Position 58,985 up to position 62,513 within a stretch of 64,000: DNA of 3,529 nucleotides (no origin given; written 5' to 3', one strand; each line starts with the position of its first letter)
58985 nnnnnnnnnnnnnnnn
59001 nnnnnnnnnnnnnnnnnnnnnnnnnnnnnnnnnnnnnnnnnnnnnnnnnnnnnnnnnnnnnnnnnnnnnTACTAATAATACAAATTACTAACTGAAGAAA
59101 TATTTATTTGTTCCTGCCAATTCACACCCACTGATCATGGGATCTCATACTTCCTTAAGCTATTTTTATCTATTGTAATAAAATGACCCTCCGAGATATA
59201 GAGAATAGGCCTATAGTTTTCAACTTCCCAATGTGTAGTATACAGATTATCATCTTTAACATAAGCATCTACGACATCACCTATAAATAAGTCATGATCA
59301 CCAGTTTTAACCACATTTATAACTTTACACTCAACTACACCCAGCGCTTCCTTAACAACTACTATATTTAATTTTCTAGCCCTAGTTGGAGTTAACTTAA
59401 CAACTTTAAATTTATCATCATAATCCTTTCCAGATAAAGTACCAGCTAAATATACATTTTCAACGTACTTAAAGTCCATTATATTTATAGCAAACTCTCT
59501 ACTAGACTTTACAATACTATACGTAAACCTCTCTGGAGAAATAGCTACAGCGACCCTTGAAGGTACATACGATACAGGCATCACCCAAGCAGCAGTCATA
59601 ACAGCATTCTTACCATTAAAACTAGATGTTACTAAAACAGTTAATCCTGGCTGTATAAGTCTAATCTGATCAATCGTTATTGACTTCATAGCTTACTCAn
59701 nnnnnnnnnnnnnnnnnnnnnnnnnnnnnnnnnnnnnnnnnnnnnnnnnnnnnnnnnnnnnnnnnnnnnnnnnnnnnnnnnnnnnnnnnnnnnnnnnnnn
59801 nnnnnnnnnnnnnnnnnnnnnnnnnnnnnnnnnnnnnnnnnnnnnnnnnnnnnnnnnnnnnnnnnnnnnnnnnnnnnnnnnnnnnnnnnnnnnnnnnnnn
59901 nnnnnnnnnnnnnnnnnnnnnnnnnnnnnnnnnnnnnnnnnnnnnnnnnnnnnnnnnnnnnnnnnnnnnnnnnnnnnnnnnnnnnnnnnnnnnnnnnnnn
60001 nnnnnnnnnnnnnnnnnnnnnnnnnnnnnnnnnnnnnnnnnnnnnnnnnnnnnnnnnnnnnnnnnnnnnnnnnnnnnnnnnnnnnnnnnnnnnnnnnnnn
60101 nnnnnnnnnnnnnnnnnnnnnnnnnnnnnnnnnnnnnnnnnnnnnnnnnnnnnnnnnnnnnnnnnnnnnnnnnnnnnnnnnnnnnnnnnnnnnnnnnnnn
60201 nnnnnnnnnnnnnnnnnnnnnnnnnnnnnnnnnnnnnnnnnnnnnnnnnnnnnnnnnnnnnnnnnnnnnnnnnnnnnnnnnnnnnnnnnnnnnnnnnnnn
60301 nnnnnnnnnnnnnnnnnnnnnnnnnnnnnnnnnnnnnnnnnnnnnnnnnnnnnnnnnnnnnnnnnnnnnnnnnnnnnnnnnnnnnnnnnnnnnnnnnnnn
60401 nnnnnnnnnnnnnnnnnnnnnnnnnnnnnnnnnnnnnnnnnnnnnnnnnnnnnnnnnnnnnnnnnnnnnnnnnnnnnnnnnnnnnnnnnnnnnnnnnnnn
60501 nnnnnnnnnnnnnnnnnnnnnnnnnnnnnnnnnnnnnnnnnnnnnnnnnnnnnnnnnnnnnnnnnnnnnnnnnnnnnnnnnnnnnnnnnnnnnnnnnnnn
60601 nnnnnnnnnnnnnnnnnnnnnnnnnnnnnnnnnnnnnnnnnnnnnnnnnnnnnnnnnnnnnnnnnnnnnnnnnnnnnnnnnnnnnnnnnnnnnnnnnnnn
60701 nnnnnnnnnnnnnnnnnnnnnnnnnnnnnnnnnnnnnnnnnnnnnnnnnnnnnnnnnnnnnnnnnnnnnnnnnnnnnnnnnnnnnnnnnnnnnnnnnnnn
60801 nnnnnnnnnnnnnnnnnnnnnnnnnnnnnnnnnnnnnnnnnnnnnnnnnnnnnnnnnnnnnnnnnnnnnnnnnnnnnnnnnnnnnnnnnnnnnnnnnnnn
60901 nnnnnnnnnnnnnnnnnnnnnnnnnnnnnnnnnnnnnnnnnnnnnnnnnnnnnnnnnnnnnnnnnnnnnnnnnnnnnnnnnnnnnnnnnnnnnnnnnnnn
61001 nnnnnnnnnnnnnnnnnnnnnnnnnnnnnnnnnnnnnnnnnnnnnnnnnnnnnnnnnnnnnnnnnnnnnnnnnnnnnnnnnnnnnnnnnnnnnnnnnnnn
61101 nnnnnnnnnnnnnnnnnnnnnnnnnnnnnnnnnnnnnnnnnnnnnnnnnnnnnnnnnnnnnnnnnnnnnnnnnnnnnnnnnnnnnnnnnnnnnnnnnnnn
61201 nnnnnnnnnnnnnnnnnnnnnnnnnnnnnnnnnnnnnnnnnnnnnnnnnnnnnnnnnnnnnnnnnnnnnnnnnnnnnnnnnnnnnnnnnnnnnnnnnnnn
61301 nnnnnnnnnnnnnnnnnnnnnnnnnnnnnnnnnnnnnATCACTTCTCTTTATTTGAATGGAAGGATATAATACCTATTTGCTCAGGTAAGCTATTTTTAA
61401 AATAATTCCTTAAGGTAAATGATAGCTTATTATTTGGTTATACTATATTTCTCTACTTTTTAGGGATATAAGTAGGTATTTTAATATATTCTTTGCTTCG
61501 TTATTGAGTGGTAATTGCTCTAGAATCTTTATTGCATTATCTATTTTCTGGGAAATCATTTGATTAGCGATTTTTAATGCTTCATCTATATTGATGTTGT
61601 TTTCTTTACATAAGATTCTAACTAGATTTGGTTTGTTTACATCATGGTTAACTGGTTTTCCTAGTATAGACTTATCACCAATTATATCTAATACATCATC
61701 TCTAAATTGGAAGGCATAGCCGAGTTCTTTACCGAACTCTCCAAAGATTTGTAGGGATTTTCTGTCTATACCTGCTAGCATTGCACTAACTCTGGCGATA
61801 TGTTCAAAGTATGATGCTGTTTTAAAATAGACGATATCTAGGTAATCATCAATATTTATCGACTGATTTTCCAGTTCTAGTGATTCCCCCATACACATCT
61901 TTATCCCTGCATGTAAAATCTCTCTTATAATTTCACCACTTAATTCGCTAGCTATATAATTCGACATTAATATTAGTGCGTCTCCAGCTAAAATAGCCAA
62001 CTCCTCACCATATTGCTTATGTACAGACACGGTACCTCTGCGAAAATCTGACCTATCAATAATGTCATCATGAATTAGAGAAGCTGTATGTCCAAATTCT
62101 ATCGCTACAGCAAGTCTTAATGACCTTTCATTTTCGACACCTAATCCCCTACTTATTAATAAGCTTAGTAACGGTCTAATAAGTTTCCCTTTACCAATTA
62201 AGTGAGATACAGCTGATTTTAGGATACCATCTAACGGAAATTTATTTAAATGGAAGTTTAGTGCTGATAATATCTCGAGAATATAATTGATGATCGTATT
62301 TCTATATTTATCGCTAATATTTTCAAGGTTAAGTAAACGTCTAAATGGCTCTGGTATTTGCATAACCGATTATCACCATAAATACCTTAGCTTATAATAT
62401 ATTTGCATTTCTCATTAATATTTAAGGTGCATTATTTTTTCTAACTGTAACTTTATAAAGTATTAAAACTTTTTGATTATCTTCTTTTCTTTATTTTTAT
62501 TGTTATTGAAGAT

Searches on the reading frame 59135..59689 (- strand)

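Call 74: search_protein_families(library=pfam, proteins=[window:59135-59689:-], max_evalue=0.0001)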
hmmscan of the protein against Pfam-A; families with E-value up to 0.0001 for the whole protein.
window:59135-59689:- (184 aa): 1 family
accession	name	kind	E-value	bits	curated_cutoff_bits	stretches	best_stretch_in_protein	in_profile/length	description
PF01613.24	Flavin_Reduct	-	4.1e-30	105.3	27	1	17-151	8-140/153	Flavin reductase like domain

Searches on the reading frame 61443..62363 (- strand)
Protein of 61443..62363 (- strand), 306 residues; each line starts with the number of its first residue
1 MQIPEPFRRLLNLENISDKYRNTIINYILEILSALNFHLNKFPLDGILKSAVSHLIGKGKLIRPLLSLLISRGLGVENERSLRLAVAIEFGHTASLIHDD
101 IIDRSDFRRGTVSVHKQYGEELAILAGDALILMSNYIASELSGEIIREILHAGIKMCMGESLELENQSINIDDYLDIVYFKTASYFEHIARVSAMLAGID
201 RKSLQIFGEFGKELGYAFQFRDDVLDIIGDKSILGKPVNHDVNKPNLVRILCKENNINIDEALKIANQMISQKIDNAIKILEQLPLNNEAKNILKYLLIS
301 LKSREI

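Call 74: search_protein_families(library=pfam, proteins=[window:61443-62363:-], max_evalue=0.0001)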
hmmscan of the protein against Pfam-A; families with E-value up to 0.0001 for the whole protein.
window:61443-62363:- (306 aa): 1 family
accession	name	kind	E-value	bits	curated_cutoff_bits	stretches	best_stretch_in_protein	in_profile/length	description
PF00348.22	polyprenyl_synt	-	6.7e-54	183.2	27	1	47-274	3-238/251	Polyprenyl synthetase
